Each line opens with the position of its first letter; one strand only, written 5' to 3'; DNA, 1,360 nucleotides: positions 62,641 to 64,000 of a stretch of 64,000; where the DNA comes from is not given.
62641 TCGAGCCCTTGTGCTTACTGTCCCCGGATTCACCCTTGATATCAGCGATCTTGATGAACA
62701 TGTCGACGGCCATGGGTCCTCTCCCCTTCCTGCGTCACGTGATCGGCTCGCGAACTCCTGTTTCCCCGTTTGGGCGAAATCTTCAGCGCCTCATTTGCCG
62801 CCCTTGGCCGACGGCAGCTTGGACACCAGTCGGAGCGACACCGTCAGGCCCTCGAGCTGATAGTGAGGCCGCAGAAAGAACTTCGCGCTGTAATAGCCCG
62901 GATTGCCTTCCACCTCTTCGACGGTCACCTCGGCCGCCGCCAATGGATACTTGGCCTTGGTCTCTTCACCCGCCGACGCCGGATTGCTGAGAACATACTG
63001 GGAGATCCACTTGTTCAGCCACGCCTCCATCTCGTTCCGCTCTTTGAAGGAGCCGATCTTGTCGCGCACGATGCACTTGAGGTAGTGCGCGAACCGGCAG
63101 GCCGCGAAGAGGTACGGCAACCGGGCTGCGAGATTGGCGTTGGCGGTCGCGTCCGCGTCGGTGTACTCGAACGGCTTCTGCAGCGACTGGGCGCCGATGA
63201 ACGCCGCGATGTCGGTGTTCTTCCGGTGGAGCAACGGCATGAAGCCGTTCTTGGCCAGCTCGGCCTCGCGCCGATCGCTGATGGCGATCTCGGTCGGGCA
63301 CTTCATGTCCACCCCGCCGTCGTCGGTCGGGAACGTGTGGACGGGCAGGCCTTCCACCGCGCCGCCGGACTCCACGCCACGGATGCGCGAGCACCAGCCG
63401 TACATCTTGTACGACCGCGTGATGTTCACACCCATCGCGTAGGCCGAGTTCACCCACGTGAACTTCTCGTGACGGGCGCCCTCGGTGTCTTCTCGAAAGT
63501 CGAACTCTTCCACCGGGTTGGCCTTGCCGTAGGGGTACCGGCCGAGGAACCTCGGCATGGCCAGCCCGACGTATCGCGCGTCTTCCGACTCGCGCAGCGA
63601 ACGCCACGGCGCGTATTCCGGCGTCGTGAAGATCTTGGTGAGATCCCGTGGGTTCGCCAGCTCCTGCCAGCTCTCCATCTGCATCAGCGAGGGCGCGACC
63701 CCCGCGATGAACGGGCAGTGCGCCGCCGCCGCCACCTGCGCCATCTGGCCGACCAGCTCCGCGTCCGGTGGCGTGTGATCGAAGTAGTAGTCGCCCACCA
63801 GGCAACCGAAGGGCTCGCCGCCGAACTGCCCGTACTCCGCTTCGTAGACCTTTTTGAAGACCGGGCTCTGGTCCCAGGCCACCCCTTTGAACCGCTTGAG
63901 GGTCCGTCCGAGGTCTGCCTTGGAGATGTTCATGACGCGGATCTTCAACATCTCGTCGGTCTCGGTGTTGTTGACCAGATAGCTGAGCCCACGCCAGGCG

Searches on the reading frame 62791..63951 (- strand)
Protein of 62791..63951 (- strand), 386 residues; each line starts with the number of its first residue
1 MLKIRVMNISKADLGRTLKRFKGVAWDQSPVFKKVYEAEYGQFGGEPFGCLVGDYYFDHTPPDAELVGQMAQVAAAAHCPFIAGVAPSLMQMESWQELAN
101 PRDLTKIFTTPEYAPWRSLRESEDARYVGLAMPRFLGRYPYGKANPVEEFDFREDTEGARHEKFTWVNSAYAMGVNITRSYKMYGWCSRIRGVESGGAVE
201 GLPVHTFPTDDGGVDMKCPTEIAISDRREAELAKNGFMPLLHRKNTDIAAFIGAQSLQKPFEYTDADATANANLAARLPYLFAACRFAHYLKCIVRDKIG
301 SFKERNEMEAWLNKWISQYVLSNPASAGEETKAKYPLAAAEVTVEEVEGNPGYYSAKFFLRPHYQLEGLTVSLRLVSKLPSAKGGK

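Call 27: search_protein_families(library=pfam, proteins=[window:62791-63951:-], max_evalue=0.001)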
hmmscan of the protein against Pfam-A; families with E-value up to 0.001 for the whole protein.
window:62791-63951:- (386 aa): 2 families
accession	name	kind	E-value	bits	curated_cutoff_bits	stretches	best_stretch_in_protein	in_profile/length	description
PF05943.17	VipB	-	2.3e-110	368.8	27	1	2-258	47-301/301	EvpB/VC_A0108, tail sheath N-terminal domain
PF18945.5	VipB_2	-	3e-46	156.7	27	1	268-379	2-112/112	EvpB/VC_A0108, tail sheath gpW/gp25-like domain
